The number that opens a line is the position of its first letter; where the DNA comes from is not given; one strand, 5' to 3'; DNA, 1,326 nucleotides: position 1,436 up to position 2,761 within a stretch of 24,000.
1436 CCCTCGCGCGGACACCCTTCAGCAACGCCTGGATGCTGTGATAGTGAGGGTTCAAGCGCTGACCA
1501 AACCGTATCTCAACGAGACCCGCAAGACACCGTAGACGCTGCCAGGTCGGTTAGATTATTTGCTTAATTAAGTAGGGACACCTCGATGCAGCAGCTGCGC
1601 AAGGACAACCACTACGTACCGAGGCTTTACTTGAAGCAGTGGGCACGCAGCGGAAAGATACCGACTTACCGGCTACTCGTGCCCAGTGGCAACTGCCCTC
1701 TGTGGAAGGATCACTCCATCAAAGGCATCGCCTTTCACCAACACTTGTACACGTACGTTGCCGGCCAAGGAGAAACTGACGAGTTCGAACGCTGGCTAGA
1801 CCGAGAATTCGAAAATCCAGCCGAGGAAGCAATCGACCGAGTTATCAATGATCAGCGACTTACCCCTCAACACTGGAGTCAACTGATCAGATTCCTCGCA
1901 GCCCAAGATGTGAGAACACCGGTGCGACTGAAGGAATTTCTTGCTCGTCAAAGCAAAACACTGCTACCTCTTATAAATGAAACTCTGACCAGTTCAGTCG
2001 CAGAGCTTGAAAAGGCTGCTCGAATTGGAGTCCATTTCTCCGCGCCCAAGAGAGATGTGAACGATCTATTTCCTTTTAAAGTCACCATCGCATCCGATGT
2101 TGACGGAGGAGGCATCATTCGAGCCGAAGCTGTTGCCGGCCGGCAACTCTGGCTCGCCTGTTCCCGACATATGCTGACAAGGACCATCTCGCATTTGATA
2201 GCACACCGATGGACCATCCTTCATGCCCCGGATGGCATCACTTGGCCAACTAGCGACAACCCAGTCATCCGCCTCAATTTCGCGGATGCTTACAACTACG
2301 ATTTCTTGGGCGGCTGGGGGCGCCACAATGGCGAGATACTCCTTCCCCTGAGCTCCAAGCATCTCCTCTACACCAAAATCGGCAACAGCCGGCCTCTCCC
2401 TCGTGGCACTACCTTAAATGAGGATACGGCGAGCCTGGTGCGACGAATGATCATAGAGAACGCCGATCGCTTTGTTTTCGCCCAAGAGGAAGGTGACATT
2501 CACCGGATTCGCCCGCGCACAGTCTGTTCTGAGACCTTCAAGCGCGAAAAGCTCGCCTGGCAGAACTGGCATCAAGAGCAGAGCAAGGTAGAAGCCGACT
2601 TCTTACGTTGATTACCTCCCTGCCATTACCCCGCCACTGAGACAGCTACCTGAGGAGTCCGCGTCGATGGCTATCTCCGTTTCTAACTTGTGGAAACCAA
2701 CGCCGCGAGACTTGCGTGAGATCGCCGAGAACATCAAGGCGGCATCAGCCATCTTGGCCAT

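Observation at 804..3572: Three-gene same-strand cassette: unknown helical protein, DUF4238, DUF2971. Possible multi-gene variant of a single-gene defence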

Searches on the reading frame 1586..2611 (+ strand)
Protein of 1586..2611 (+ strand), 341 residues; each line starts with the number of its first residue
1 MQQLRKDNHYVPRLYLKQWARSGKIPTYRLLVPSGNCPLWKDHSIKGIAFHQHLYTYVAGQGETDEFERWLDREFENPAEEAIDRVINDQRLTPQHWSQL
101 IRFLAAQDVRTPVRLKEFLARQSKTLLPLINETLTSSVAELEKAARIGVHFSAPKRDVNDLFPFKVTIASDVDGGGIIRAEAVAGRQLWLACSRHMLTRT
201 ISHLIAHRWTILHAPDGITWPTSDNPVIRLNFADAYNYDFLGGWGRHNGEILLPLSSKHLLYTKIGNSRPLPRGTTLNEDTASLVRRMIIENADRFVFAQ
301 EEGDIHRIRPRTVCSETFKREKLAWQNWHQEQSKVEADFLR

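Call 4: search_protein_families(library=pfam, proteins=[window:1586-2611:+], max_evalue=0.1)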
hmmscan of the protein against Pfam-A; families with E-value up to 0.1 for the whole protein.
window:1586-2611:+ (341 aa): 1 family
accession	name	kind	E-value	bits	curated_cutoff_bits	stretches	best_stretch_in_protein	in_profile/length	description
PF14022.11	DUF4238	-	5.5e-28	98.6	27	1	8-301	2-279/281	Protein of unknown function (DUF4238)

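Call 5: search_protein_families(library=padloc, proteins=[window:1586-2611:+], max_evalue=0.1)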
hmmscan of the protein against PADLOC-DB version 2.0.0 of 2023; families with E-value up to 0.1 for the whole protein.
window:1586-2611:+ (341 aa): 0 families

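Call 6: search_protein_families(library=ncbifam, proteins=[window:1586-2611:+], max_evalue=0.1)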
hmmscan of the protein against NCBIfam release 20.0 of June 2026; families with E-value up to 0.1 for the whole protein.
window:1586-2611:+ (341 aa): 1 family
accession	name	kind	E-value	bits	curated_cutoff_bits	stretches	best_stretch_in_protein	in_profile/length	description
TIGR04519.1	MoCo_extend_TAT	equivalog_domain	0.077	13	20.6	0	63-84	12-33/45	TAT-variant-translocated molybdopterin oxidoreductase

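Call 18: find_homologous_proteins(query=window:1586-2611:+, max_evalue=0.00001)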
Query window:1586-2611:+ (341 aa): 547 proteins with E <= 0.00001 among 4306 candidates; the best 120 are listed.
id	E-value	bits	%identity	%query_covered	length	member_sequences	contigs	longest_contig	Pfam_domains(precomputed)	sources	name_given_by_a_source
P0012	5.8e-220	747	94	100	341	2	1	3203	PF14022.12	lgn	-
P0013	4.0e-196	669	84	99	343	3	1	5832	PF14022.12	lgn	-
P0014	4.7e-176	603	75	100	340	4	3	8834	PF14022.12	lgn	-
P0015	2.4e-175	601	75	99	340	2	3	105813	PF14022.12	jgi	jgi:hypothetical protein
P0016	3.4e-171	587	76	100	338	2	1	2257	PF14022.12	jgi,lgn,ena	-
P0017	2.8e-169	581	73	100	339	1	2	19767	PF14022.12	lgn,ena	-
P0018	1.7e-167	575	74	100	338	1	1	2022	PF14022.12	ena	-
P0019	3.0e-163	561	71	100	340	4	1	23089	PF14022.12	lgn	-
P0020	1.9e-147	509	65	100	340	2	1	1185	PF14022.12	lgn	-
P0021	1.3e-146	506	64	99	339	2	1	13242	PF14022.12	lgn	-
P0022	2.3e-143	496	68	92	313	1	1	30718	PF14022.12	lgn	-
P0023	1.3e-142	493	62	100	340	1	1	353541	PF14022.12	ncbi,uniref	ncbi:DUF4238 domain-containing protein [Pseudomonas sp. CR3202]|uniref:DUF4238 domain-containing pro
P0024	2.8e-142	492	62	100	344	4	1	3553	PF14022.12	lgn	-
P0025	5.4e-142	491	63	99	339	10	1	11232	PF14022.12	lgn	-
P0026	4.8e-140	485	62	99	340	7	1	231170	PF14022.12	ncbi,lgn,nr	ncbi:hypothetical protein BFW86_00385 [Pseudomonas fluorescens]|nr:hypothetical protein BFW86_00385 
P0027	9.8e-140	484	62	99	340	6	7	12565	PF14022.12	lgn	-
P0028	1.2e-139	483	62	100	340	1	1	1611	PF14022.12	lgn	-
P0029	5.4e-139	481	62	99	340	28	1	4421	PF14022.12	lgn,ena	-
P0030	8.4e-139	481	62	99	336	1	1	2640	PF14022.12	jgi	jgi:hypothetical protein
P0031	9.6e-139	480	62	99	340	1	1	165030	PF14022.12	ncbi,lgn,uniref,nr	ncbi:DUF4238 domain-containing protein [Pseudomonas sp. 5P_5.1_Bac1]|uniref:DUF4238 domain-containin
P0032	8.5e-138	477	61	99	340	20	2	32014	PF14022.12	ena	-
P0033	1.2e-137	477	61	100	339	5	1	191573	PF14022.12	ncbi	ncbi:DUF4238 domain-containing protein [Pseudomonas sp. AIG]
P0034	3.1e-137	475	62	99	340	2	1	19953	PF14022.12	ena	-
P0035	5.8e-137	475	61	99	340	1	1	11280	PF14022.12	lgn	-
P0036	9.7e-137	474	60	99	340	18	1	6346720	PF14022.12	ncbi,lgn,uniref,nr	ncbi:DUF4238 domain-containing protein [Pseudomonas putida]|uniref:DUF4238 domain-containing protein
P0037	2.4e-136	473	63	99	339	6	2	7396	PF14022.12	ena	-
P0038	3.9e-136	472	61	99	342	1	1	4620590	PF14022.12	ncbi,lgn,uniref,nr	ncbi:hypothetical protein AHFPHNDE_03154 [Pseudomonas sp. MM227]|uniref:DUF4238 domain-containing pr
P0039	6.0e-136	471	60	99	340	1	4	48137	PF14022.12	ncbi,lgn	ncbi:MAG: DUF4238 domain-containing protein [Pseudomonas sp.]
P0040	2.5e-135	469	60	99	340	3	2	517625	PF14022.12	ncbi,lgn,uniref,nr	ncbi:DUF4238 domain-containing protein [Pseudomonas putida]|uniref:DUF4238 domain-containing protein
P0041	6.8e-135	468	60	100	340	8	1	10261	PF14022.12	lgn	-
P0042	8.3e-135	467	60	99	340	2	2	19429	PF14022.12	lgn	-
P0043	3.1e-134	466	59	99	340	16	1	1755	PF14022.12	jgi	jgi:hypothetical protein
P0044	5.6e-134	465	60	99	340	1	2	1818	PF14022.12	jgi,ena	jgi:N-methylhydantoinase B/acetone carboxylase, alpha subunit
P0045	5.9e-134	465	59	100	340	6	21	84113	PF14022.12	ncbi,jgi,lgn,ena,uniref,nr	ncbi:DUF4238 domain-containing protein [Pseudomonas extremaustralis]|jgi:hypothetical protein|uniref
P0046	1.1e-133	464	60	99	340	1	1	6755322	PF14022.12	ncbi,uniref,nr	ncbi:DUF4238 domain-containing protein [Pseudomonas sp. S1Bt23]|uniref:DUF4238 domain-containing pro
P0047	1.3e-133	464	59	99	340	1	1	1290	PF14022.12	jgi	jgi:hypothetical protein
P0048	2.0e-133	463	60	99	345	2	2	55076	PF14022.12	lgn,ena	-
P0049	8.2e-133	461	59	99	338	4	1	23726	PF14022.12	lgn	-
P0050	1.0e-132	461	58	99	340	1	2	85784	PF14022.12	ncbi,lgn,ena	ncbi:DUF4238 domain-containing protein [Pseudomonas luteola]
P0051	1.9e-132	460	59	99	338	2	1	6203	PF14022.12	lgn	-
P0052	2.1e-132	460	59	100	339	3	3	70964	PF14022.12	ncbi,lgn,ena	-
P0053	5.2e-132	458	58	99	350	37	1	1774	PF14022.12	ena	-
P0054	7.0e-132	458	59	99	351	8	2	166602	PF14022.12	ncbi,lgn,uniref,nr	ncbi:DUF4238 domain-containing protein [Pseudomonas sp. PDM13]|uniref:DUF4238 domain-containing prot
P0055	1.1e-131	457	58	99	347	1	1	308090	PF14022.12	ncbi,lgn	-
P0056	1.3e-131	457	59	99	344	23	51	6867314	PF14022.12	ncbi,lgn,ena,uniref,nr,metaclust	ncbi:TPA: DUF4238 domain-containing protein [Pseudomonas aeruginosa]|uniref:DUF4238 domain-containin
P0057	1.6e-131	457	58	100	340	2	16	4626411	PF14022.12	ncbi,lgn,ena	-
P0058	2.2e-131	456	60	99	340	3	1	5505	PF14022.12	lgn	-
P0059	2.2e-131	456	58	100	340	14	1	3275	PF14022.12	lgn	-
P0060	3.0e-131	456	60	100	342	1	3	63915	PF14022.12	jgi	jgi:hypothetical protein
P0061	1.2e-130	454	60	100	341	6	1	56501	PF14022.12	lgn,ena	-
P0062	2.1e-130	453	59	100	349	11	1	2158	PF14022.12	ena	-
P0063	2.6e-130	453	59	100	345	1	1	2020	PF14022.12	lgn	-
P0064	4.0e-130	452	59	99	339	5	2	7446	PF14022.12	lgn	-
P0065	5.3e-130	452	58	100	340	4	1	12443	PF14022.12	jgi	jgi:hypothetical protein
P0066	9.0e-130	451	57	99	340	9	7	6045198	PF14022.12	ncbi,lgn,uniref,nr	ncbi:DUF4238 domain-containing protein [Pseudomonas syringae]|uniref:DUF4238 domain-containing prote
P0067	9.1e-130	451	60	99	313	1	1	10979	PF14022.12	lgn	-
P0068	4.4e-129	449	59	99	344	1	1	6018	PF14022.12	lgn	-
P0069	5.5e-129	448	58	100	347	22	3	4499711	PF14022.12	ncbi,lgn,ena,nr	ncbi:DUF4238 domain-containing protein [Stenotrophomonas maltophilia]|nr:DUF4238 domain-containing p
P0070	1.3e-128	447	58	99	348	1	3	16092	PF14022.12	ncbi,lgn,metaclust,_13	metaclust:\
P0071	1.3e-128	447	57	100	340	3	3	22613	PF14022.12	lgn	-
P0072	1.8e-128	447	58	99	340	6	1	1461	PF14022.12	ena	-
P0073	2.5e-128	446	58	99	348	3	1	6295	PF14022.12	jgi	-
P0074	3.8e-128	446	58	100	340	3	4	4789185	PF14022.12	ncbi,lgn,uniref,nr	ncbi:hypothetical protein PSCT_03083 [Pseudomonas sp. SCT]|uniref:DUF4238 domain-containing protein 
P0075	5.1e-128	445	58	97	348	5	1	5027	PF14022.12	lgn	-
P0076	5.2e-128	445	57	100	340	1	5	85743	PF14022.12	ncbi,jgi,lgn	-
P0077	5.7e-128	445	57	100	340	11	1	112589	PF14022.12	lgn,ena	-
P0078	6.5e-128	445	58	99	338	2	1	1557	PF14022.12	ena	-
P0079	1.4e-127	444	58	100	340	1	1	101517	PF14022.12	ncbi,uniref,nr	ncbi:DUF4238 domain-containing protein [Pseudomonas sp. Irchel s3b6]|uniref:DUF4238 domain-containin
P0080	1.4e-127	444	58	100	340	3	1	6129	PF14022.12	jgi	jgi:hypothetical protein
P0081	1.5e-127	444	58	99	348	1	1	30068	PF14022.12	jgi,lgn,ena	-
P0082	1.9e-127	443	57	100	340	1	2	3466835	PF14022.12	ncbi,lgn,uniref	ncbi:DUF4238 domain-containing protein [Burkholderia pyrrocinia]|uniref:DUF4238 domain-containing pr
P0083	5.5e-127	442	59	99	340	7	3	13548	PF14022.12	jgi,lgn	jgi:hypothetical protein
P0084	3.3e-126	439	58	100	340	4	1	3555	PF14022.12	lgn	-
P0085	3.9e-126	439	56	99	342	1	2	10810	PF14022.12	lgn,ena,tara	tara:strand:- start:1149 stop:2177 length:1029 start_codon:yes stop_codon:yes gene_type:complete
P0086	4.0e-126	439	58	99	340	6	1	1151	PF14022.12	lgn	-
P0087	4.1e-126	439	57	100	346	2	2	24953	PF14022.12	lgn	-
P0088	4.1e-126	439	56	99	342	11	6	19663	PF14022.12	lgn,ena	-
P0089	1.2e-125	437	57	99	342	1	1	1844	PF14022.12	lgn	-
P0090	1.8e-125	437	57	100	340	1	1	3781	PF14022.12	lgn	-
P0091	3.4e-125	436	56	99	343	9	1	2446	PF14022.12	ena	-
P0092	3.8e-125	436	58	96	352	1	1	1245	PF14022.12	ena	-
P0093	6.4e-125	435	57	99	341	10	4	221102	PF14022.12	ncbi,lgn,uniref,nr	ncbi:DUF4238 domain-containing protein [Pseudomonas aeruginosa]|uniref:DUF4238 domain-containing pro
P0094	6.9e-125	435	56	100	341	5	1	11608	PF14022.12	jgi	-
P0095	1.2e-124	434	56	100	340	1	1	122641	PF14022.12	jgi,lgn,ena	-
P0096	1.3e-124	434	56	100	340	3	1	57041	PF14022.12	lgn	-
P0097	2.0e-124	433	55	99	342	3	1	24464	PF14022.12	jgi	jgi:hypothetical protein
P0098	2.5e-124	433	57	99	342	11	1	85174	PF14022.12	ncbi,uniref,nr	ncbi:DUF4238 domain-containing protein [Pseudomonas sp. B8(2017)]|uniref:DUF4238 domain-containing p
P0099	2.8e-124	433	56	99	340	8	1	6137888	PF14022.12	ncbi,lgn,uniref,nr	ncbi:DUF4238 domain-containing protein [Pseudomonas lurida]|uniref:DUF4238 domain-containing protein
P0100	3.4e-124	433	56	99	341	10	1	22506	PF14022.12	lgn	-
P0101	4.3e-124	432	55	99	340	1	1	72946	PF14022.12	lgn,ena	-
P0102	4.4e-124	432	56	100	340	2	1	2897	PF14022.12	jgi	jgi:hypothetical protein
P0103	5.5e-124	432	55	99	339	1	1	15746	PF14022.12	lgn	-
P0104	6.5e-124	432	58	99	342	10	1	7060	PF14022.12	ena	-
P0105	7.9e-124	431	55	100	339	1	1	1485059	PF14022.12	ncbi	ncbi:DUF4238 domain-containing protein [Lysobacter tyrosinilyticus]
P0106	1.7e-123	430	56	100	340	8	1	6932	PF14022.12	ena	-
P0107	2.8e-122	426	56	99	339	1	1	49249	PF14022.12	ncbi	ncbi:DUF4238 domain-containing protein [Ralstonia pseudosolanacearum]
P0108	7.8e-122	425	56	99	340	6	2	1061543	PF14022.12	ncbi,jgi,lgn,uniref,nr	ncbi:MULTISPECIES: DUF4238 domain-containing protein [Gammaproteobacteria]|jgi:hypothetical protein|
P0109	1.0e-121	424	55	99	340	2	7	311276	PF14022.12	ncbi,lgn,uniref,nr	ncbi:DUF4238 domain-containing protein [Burkholderia cenocepacia]|uniref:DUF4238 domain-containing p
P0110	1.4e-121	424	58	99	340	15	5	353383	PF14022.12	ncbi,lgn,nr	ncbi:TPA: DUF4238 domain-containing protein [Pseudomonas aeruginosa]|nr:DUF4238 domain-containing pr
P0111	2.0e-121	423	56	99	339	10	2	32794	PF14022.12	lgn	-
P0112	2.3e-121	423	56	98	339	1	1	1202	PF14022.12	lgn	-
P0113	4.2e-121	422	55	100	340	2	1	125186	PF14022.12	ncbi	-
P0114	5.5e-121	422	56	99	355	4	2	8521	PF14022.12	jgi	jgi:hypothetical protein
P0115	6.1e-121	422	54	100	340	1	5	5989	PF14022.12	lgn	-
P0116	6.3e-121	422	56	99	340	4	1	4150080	PF14022.12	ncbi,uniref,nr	ncbi:DUF4238 domain-containing protein [Pseudomonas prosekii]|uniref:DUF4238 domain-containing prote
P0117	3.9e-120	419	54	100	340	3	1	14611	PF14022.12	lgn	-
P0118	4.7e-120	419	56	100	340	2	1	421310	PF14022.12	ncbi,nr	ncbi:DUF4238 domain-containing protein [Pseudomonas fluorescens]|nr:DUF4238 domain-containing protei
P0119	4.7e-120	419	55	100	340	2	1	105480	PF14022.12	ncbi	-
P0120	7.7e-120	418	53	100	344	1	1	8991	PF14022.12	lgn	-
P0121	8.1e-120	418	54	99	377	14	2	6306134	PF14022.12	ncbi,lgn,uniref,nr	ncbi:DUF4238 domain-containing protein [Achromobacter sp. CF-sbj1-Ac2-l]|uniref:DUF4238 domain-conta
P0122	2.0e-119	417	55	100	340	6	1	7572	PF14022.12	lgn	-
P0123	2.2e-119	417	53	99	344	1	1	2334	PF14022.12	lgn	-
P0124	3.0e-119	416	55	99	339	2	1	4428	PF14022.12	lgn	-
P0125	3.7e-119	416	55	100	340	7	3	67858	PF14022.12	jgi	jgi:hypothetical protein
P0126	4.5e-119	416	54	99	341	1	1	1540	PF14022.12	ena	-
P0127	5.3e-119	415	55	99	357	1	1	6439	PF14022.12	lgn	-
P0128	1.3e-118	414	54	98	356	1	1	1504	PF14022.12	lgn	-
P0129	1.4e-118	414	56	98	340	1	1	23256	PF14022.12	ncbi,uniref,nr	ncbi:DUF4238 domain-containing protein [Pseudomonas sp. UMAB-40]|uniref:DUF4238 domain-containing pr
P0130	2.1e-118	414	54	100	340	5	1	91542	PF14022.12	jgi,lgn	jgi:hypothetical protein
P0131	2.1e-118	413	55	99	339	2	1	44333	PF14022.12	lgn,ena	-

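Call 21: find_related_loci(query=window:1586-2611:+, collection=genome_contigs, flank=6000)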
Query window:1586-2611:+ (341 aa) in genome_contigs; peptide patterns used: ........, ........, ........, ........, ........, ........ (x = any residue, [..] = any of these).
56 stretches matched a pattern; 17 encode a relative of the query (tblastn E <= 1e-3); 17 distinct loci.
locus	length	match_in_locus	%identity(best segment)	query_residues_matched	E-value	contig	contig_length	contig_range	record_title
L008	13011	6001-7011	81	3-340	0e+0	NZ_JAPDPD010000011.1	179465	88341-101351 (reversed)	Dyella subtropica strain RXD159 NODE_11_length_179465_cov_49.285656, whole genome shotgun sequence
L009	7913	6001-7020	74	1-341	7e-174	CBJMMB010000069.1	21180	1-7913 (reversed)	MAG TPA_asm: uncultured Dyella sp. isolate SRR27822705_binner12_Refined_34 genome assembly, contig: ERZ27338833.954, who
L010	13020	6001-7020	62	1-341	2e-146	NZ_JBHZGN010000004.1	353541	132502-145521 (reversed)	Pseudomonas sp. CR3202 NODE_4_length_353541_cov_24.433180, whole genome shotgun sequence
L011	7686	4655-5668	62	1-339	3e-143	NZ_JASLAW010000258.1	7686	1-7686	MAG: Pseudomonas sp. isolate CMU.bins.23 k141_11427368, whole genome shotgun sequence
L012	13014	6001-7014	62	1-339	4e-143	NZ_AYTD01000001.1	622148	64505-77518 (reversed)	Pseudomonas canadensis strain Feb-92 scaffold4.1, whole genome shotgun sequence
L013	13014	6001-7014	61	1-339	5e-141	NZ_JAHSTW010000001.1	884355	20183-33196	Pseudomonas siliginis strain SWRI31 1, whole genome shotgun sequence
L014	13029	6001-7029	56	1-340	3e-131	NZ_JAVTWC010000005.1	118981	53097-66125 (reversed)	MAG: Tahibacter sp. isolate labscale reactor_MAG4 NODE_103_length_118981_cov_9.406017, whole genome shotgun sequence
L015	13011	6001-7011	55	3-340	6e-128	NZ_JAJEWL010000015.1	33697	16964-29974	Pusillimonas sp. MFBS29 MFBS29_ctg0015, whole genome shotgun sequence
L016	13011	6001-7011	52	1-338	5e-115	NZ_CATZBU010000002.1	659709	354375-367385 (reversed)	Ralstonia psammae strain LMG 19083 isolate LMG 19083 2, whole genome shotgun sequence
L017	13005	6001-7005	55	4-339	5e-125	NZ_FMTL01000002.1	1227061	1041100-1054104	Pseudomonas peli strain DSM 17833, whole genome shotgun sequence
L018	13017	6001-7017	48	1-340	3e-103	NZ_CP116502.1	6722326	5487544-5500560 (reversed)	Pseudomonas danubii strain JDS02PS016 chromosome, complete genome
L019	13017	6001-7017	48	1-340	7e-103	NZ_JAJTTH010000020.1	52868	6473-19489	Pseudomonas sp. Au-Pse12 contig_20_len_52868, whole genome shotgun sequence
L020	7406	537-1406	52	51-341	6e-95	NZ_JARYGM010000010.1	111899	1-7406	MAG: Pigmentiphaga sp. isolate MAG5_BQ9 NODE_10_length_111899_cov_38.153092, whole genome shotgun sequence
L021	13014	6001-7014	40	3-339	1e-79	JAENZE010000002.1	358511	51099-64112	MAG: Syntrophomonas sp. isolate BL5_bin.17 BL5_bin17_NODE_12_length_358511_cov_85.016493, whole genome shotgun sequence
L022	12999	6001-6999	39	8-339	1e-69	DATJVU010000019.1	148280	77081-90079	MAG TPA_asm: Candidatus Solibacter sp. isolate SMAG_U15081 k141_4255133, whole genome shotgun sequence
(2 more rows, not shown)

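Call 27: search_protein_families(library=pfam, alignment_id=A2, max_evalue=0.001)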
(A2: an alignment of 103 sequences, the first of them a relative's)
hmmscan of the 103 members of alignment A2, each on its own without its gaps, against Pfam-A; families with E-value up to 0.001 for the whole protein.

A. member 1, L008:470-2869:- (799 aa): 1 family
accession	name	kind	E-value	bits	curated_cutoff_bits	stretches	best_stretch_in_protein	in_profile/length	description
PF00665.32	rve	-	0.00013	22.6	32.6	1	464-540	26-102/102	Integrase core domain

B. families by the number of members that match (of 103 scanned): 96 families (the first 25 are shown)
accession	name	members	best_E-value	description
PF13289.12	SIR2_2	3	4.4e-14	SIR2-like domain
PF13401.12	AAA_22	3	1.9e-05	AAA domain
PF00171.27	Aldedh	2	8.3e-174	Aldehyde dehydrogenase family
PF00202.27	Aminotran_3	2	1.4e-135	Aminotransferase class-III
PF13088.12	BNR_2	2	6.3e-80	BNR repeat-like domain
PF00884.28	Sulfatase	2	1.3e-41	Sulfatase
PF12698.13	ABC2_membrane_3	2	2.5e-41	ABC-2 family transporter protein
PF00580.27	UvrD-helicase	2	1.1e-29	UvrD/REP helicase N-terminal domain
PF01061.29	ABC2_membrane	2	7.3e-25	ABC-2 type transporter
PF12679.13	ABC2_membrane_2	2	2.9e-16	ABC-2 family transporter protein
PF13245.12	AAA_19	2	4.5e-14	AAA domain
PF13185.12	GAF_2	2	6.4e-14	GAF domain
PF13492.12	GAF_3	2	4.1e-10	GAF domain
PF01381.28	HTH_3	2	2.5e-08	Helix-turn-helix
PF01590.32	GAF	2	2.5e-08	GAF domain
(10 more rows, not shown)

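Call 28: search_protein_families(library=padloc, alignment_id=A2, max_evalue=0.00001)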
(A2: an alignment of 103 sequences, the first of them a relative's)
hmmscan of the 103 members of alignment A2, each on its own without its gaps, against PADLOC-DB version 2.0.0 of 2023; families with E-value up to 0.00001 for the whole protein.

A. member 1, L008:470-2869:- (799 aa): 0 families

B. families by the number of members that match (of 103 scanned): 256 families (the first 25 are shown)
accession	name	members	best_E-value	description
PDLC00146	GajB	2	1.3e-230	UrvD helicase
PDLC00131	GajB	2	4.8e-186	UrvD helicase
PDLC00129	GajB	2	3.8e-172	UrvD helicase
PDLC00124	GajB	2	6.8e-114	UrvD helicase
PDLC00147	GajB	2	3.4e-97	UrvD helicase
PDLC00142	GajB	2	3.2e-85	UrvD helicase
PDLC00105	GajB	2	3.2e-72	UrvD helicase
PDLC00126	GajB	2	6e-66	UrvD helicase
PDLC00139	GajB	2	9.9e-61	UrvD helicase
PDLC00138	GajB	2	3.2e-59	UrvD helicase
PDLC00112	GajB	2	5.8e-54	UrvD helicase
PDLC00106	GajB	2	3.2e-48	UrvD helicase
PDLC00136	GajB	2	9.3e-44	UrvD helicase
PDLC00127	GajB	2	7.2e-39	UrvD helicase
PDLC00117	GajB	2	8e-39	UrvD helicase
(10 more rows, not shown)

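Call 32: find_encoding_contigs(protein=P0012, flank=6000, max_places=2)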
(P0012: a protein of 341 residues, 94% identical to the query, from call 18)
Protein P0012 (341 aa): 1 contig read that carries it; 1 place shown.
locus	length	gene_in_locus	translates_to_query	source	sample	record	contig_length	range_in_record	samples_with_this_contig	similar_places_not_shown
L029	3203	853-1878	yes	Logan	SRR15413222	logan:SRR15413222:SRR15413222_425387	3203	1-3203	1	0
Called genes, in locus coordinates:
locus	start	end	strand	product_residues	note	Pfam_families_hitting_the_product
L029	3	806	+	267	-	?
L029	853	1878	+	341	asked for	PF14022:DUF4238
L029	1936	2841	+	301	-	PF11185:DUF2971 (faint)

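Call 67: search_protein_families(library=phrogs, proteins=[window:1586-2611:+], max_evalue=0.01)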
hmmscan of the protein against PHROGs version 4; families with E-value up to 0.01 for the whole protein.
window:1586-2611:+ (341 aa): 0 families

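Call 68: search_dna_similar(query=window:1586-2611:+, collection=phages, mode=protein, max_evalue=0.001, max_rows=15)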
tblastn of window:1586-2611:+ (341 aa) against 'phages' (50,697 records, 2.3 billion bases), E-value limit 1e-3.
No match.

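Call 83: predict_structure(alignment_id=A5)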
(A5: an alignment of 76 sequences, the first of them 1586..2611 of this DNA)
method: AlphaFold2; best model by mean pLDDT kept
length: 341 residues; sequences in the alignment: 76
mean_pLDDT: 90.7   pTM: 0.88
mean pLDDT of the five models: 90.7, 90.7, 90.5, 88.5, 78.9
residues with pLDDT >= 90: 243; 70-90: 85; 50-70: 13; < 50: 0
segments of 3 or more residues with pLDDT < 50: none
pLDDT, mean of each block of 10 residues (from residue 1): 79 94 94 95 89 89 89 96 97 97 95 93 92 92 88 63 85 86 91 91 90 96 96 90 76 97 85 94 97 96 93 97 93 91 82
secondary structure, 60 per line:
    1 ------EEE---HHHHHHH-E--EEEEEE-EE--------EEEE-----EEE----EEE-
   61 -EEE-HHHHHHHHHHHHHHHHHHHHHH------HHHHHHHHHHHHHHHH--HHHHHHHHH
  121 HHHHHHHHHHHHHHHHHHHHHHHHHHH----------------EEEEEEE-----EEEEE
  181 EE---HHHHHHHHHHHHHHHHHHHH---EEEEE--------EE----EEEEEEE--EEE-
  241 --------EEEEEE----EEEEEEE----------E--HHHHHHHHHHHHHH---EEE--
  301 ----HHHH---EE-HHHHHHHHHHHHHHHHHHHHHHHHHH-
elements in order: E7-9 H13-19 E24-29 E41-44 E50-52 E57-59 E62-64 H66-87 H94-109 H112-147 E164-170 E176-182 H186-205 E209-213 E228-234 E237-239 E249-254 E259-265 H279-292 E296-298 H305-308 H315-340
